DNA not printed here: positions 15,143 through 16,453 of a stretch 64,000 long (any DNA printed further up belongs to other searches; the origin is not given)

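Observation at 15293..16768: WYL-domain regulator preceded by a 466-bp non-coding tract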

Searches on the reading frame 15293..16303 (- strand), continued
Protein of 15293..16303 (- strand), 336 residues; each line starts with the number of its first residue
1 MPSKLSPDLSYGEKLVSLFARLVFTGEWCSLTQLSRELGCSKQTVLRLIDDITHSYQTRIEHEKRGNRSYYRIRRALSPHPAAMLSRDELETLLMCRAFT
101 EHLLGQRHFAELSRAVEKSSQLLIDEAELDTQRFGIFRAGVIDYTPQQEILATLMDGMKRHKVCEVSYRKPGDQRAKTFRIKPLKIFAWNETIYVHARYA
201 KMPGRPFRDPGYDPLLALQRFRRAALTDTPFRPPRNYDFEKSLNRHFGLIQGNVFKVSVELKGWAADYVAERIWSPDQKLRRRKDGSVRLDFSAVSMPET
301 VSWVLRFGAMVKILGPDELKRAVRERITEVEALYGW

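Call 42: find_encoding_contigs(protein=P0003, flank=3000, max_places=3)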
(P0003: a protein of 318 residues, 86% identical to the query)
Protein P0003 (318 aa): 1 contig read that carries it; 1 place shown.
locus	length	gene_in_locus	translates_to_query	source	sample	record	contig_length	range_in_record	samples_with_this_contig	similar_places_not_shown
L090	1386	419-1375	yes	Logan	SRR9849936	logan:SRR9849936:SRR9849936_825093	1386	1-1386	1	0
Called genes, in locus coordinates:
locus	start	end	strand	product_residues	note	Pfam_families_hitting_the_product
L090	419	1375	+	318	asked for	PF13280:WYL (weak), PF25583:WCX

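Call 43: find_encoding_contigs(protein=P0001, flank=10000, max_places=3)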
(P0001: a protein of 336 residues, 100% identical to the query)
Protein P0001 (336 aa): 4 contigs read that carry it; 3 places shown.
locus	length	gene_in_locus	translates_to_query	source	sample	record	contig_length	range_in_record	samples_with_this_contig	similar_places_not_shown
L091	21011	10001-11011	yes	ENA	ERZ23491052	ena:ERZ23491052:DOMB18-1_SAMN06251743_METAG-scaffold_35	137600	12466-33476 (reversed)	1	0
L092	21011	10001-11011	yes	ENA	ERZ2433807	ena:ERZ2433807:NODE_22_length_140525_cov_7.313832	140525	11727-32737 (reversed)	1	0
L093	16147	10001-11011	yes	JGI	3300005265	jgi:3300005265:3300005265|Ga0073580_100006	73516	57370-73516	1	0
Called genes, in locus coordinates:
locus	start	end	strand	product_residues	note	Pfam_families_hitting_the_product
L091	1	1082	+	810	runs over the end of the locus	-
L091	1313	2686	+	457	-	PF00155:Aminotran_1_2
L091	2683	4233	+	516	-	PF00221:Lyase_aromatic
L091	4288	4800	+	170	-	PF02915:Rubrerythrin, PF21349:RUBY_RBDX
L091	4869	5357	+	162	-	-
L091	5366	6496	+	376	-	-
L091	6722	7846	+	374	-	PF03590:AsnA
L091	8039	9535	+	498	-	PF02129:Peptidase_S15 (weak), PF08840:BAAT_C (faint), PF00561:Abhydrolase_1 (weak), PF12697:Abhydrolase_6, PF00326:Peptidase_S9 (faint), PF12146:Hydrolase_4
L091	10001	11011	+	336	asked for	PF13280:WYL (weak), PF25583:WCX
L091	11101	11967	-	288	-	PF01557:FAA_hydrolase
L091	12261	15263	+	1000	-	-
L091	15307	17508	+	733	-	PF13860:FlgD_ig (weak)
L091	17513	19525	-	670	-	PF02518:HATPase_c (weak), PF13589:HATPase_c_3, PF00183:HSP90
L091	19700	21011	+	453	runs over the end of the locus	-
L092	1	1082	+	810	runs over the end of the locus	-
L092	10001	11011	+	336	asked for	PF13280:WYL (weak), PF25583:WCX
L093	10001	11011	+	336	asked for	PF13280:WYL (weak), PF25583:WCX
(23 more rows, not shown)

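Call 51: find_encoding_contigs(protein=P0101, flank=7000, max_places=1)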
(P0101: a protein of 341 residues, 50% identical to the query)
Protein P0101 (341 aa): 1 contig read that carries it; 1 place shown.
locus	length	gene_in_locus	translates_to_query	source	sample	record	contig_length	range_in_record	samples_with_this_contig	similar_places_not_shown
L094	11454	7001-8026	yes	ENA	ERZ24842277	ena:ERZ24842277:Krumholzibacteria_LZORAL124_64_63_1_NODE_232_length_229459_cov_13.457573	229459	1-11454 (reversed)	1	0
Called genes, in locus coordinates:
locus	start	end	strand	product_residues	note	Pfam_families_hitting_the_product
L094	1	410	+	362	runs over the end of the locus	-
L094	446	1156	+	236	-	PF01522:Polysacc_deac_1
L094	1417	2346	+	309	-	PF04403:PqiA, PF06271:RDD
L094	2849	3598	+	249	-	PF05359:DUF748, PF05170:AsmA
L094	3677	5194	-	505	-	PF06685:DUF1186, PF02810:SEC-C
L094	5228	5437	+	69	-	-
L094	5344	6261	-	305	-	PF03747:ADP_ribosyl_GH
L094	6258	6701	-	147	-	-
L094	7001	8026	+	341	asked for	PF25583:WCX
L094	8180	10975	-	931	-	PF15780:ASH (faint), PF22544:HYDIN_VesB_CFA65-like_Ig (faint), PF13860:FlgD_ig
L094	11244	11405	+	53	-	-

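Call 52: find_encoding_contigs(protein=P0039, flank=7000, max_places=1)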
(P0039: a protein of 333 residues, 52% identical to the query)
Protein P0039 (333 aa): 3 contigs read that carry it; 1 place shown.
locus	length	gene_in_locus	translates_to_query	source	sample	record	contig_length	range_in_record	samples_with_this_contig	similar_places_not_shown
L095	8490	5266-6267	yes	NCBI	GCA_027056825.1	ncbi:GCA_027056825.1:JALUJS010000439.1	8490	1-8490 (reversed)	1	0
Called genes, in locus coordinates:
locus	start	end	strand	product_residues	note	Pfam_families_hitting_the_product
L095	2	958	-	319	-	?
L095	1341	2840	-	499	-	PF11074:DUF2779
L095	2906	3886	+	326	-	PF00149:Metallophos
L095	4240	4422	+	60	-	-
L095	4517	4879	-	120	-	PF01850:PIN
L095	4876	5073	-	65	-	PF09957:VapB_antitoxin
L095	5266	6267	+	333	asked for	PF08279:HTH_11 (weak), PF13280:WYL (faint), PF25583:WCX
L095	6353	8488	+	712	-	?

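Call 53: search_protein_families(library=pfam, proteins=[L095:6353-8488:+, L095:4240-4422:+, L057:3705-5963:-, L094:6258-6701:-], max_evalue=0.01)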
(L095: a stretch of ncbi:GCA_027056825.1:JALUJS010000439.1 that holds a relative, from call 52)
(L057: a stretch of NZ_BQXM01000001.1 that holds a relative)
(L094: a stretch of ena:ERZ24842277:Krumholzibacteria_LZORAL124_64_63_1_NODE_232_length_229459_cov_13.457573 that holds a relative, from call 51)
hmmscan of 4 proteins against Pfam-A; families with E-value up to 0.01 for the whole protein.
L095:6353-8488:+ (712 aa): 43 families (the best 25 are shown)
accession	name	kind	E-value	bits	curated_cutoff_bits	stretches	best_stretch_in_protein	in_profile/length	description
PF00004.35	AAA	-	4.1e-45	153.9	21.2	2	532-654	1-130/131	ATPase family associated with various cellular activities (AAA)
PF07728.20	AAA_5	-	1e-12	48.7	22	2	279-312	1-35/139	AAA domain (dynein-related subfamily)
PF13191.12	AAA_16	-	8.4e-12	46.3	32.6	2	261-302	7-49/167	AAA ATPase domain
PF13401.12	AAA_22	-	1.4e-11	45.3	27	1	279-301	7-29/130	AAA domain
PF05496.18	RuvB_N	-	1.7e-09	38.1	27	1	274-344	30-94/159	Holliday junction DNA helicase RuvB P-loop domain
PF13671.12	AAA_33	-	1e-08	36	27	1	280-311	2-30/143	AAA domain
PF13238.12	AAA_18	-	1.5e-08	35.6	29.4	1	280-308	1-25/128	AAA domain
PF20720.3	nSTAND3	-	3.2e-08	33.8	27.2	1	279-309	19-49/155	Novel STAND NTPase 3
PF13521.12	AAA_28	-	4.5e-08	33.9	27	1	280-304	2-26/164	AAA domain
PF00910.28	RNA_helicase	-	6.9e-07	30.1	21.5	0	280-302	1-23/105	RNA helicase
PF24883.2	NPHP3_N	-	3.9e-06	27.6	24.8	0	279-301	24-46/164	Nephrocystin 3, N-terminal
PF06414.18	Zeta_toxin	-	4.5e-06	26.7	22.3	1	273-302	12-41/199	Zeta toxin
PF05707.18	Zot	-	8.8e-06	25.7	20.3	0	583-665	77-157/197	Zonular occludens toxin (Zot)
PF13207.12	AAA_17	-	9.4e-06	26.4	27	0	283-304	1-22/136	AAA domain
PF13604.12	AAA_30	-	1.3e-05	25.4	27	0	280-311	21-52/191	AAA domain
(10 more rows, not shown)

L095:4240-4422:+ (60 aa): 0 families

L057:3705-5963:- (752 aa): 32 families (the best 25 are shown)
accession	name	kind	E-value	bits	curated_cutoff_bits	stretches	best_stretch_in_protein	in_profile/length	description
PF00004.35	AAA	-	9.2e-40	136.6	21.2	2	546-668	1-130/131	ATPase family associated with various cellular activities (AAA)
PF13401.12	AAA_22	-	1.7e-11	44.9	27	0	292-345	5-82/130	AAA domain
PF13191.12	AAA_16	-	2.2e-10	41.7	32.6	2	525-611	8-85/167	AAA ATPase domain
PF05496.18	RuvB_N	-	5.6e-10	39.6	27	1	279-320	20-61/159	Holliday junction DNA helicase RuvB P-loop domain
PF07728.20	AAA_5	-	6.4e-09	36.4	22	1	294-328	1-36/139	AAA domain (dynein-related subfamily)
PF13671.12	AAA_33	-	3e-08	34.5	27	1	547-572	3-28/143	AAA domain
PF13238.12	AAA_18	-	3.7e-08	34.3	29.4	1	295-330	1-38/128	AAA domain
PF01443.25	Viral_helicase1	-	1.5e-07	31.9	21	0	297-358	3-68/228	Viral superfamily 1 RNA helicase core domain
PF02367.23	TsaE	-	2e-07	31.5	26.6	1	280-326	9-61/128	Threonylcarbamoyl adenosine biosynthesis protein TsaE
PF13521.12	AAA_28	-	1.4e-06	29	27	0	295-320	2-27/164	AAA domain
PF06068.19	TIP49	-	1.9e-06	27.8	23.8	1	278-319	36-79/347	TIP49 P-loop domain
PF24883.2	NPHP3_N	-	2.7e-06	28.1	24.8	0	543-570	22-49/164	Nephrocystin 3, N-terminal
PF00910.28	RNA_helicase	-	3e-06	28.1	21.5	0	547-575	2-27/105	RNA helicase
PF20030.5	bpMoxR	-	4.2e-06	26.4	27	0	274-322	15-61/205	MoxR domain in the MoxR-vWA-beta-propeller ternary systems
PF20720.3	nSTAND3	-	5.6e-06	26.6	27.2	0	286-326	11-51/155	Novel STAND NTPase 3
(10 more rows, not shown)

L094:6258-6701:- (147 aa): 0 families

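Call 63: predict_structure(alignment_id=A2)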
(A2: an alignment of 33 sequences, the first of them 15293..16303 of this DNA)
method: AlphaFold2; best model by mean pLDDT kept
length: 336 residues; sequences in the alignment: 33
mean_pLDDT: 80.1   pTM: 0.43
mean pLDDT of the five models: 80.1, 79.3, 78.5, 78.5, 74.4
residues with pLDDT >= 90: 151; 70-90: 95; 50-70: 52; < 50: 38
segments of 3 or more residues with pLDDT < 50: 1-6, 78-81, 83-85, 118-140
pLDDT, mean of each block of 10 residues (from residue 1): 53 84 87 93 95 86 95 70 52 60 64 51 40 34 74 94 97 92 87 88 91 89 97 83 61 85 91 84 96 88 93 97 94 83
secondary structure, 60 per line:
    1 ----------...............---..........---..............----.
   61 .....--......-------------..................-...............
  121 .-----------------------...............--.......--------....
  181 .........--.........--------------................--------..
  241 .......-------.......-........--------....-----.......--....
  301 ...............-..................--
elements in order: H11-25 H31-38 H42-55 E60-65 E68-73 H87-104 H106-121 H145-159 E162-168 E177-189 E192-200 E215-217 E221-230 H239-247 E255-261 H263-270 E279-282 E288-294 H297-310 E311-315 H317-334

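Call 71: fold_search(model_id=the predicted structure, library=pdb)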
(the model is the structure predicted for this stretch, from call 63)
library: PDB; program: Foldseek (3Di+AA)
matches with E <= 10: 1529; with E <= 0.001: 32
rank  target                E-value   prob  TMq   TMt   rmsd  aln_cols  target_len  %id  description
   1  8tpk_B                2.3e-17  1.00  0.45  0.46  15.9       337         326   19  P6522 crystal form of C. crescentus DriD-ssDNA-DNA complex (released 2023-11-29)
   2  8tp8_D                4.1e-17  1.00  0.45  0.46  17.3       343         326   19  Structure of the C. crescentus WYL-activator, DriD, bound to ssDNA and cognate DNA (released 2023-11-29)
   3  8tp8_A                6.1e-17  1.00  0.46  0.47  17.3       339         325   19  Structure of the C. crescentus WYL-activator, DriD, bound to ssDNA and cognate DNA (released 2023-11-29)
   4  8tp8_B                6.1e-17  1.00  0.45  0.46  15.8       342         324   19  Structure of the C. crescentus WYL-activator, DriD, bound to ssDNA and cognate DNA (released 2023-11-29)
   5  8tpk_A                1.7e-15  1.00  0.42  0.44  17.9       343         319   18  P6522 crystal form of C. crescentus DriD-ssDNA-DNA complex (released 2023-11-29)
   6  9pfv_Q                5.4e-15  1.00  0.43  0.44  16.0       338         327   19  The cryo-EM structure of C. crescentus DriD-ssDNA-RNAP-Sigma73-CCNA_03891/CCNA_01149 promoter transcription activation (released 2026-02-25)
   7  9pfq_Q                9.5e-15  1.00  0.44  0.45  16.0       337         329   19  The cryo-EM structure of C. crescentus DriD-ssDNA-RNAP-Sigma73-bapE promoter transcription activation complex (released 2026-02-25)
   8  9fnd_X                4.5e-13  1.00  0.38  0.39  18.0       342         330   14  Transcriptional activator PafBC bound to mycobacterial RNA polymerase (released 2025-02-12)
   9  7tzv_A                5.0e-13  1.00  0.41  0.65   4.8       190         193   21  Structure of DriD C-domain bound to 9mer ssDNA (released 2022-06-01)
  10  9fnd_Y                9.3e-13  1.00  0.36  0.38  16.4       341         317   18  Transcriptional activator PafBC bound to mycobacterial RNA polymerase (released 2025-02-12)
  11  9cu3_B                1.0e-12  1.00  0.41  0.62   6.3       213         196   20  Allosteric mechanism of DriD transcription activator (released 2025-04-23)
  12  9cu3_A                2.2e-12  1.00  0.43  0.66   4.2       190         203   21  Allosteric mechanism of DriD transcription activator (released 2025-04-23)
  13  7tzv_M                3.1e-12  1.00  0.43  0.68   4.3       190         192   21  Structure of DriD C-domain bound to 9mer ssDNA (released 2022-06-01)
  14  6sj9_A                7.9e-10  1.00  0.26  0.17  18.8       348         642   15  Proteasome accessory factor B/C (PafBC) of Arthrobacter aurescens (released 2019-10-16)
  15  6sj9_B                2.2e-09  1.00  0.26  0.16  19.2       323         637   15  Proteasome accessory factor B/C (PafBC) of Arthrobacter aurescens (released 2019-10-16)
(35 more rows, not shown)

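Call 80: search_protein_families(library=pfam, proteins=[L064:5534-5965:-, L064:5434-5910:-, L065:5330-5950:-, L014:3643-5631:-, L005:5029-5475:-, L003:5626-5865:-], max_evalue=0.01)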
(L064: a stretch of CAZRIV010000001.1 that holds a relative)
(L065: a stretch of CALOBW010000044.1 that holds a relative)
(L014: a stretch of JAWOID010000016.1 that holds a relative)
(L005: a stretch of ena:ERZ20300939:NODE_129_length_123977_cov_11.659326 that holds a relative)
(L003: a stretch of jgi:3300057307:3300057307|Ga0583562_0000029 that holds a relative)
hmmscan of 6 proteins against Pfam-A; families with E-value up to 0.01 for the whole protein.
L064:5534-5965:- (143 aa): 0 families

L064:5434-5910:- (158 aa): 0 families

L065:5330-5950:- (206 aa): 0 families

L014:3643-5631:- (662 aa): 0 families

L005:5029-5475:- (148 aa): 1 family
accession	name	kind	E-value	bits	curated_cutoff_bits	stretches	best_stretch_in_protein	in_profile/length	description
PF13505.12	OMP_b-brl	-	6.9e-05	23.5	28.7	1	13-131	3-106/175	Outer membrane protein beta-barrel domain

L003:5626-5865:- (79 aa): 0 families
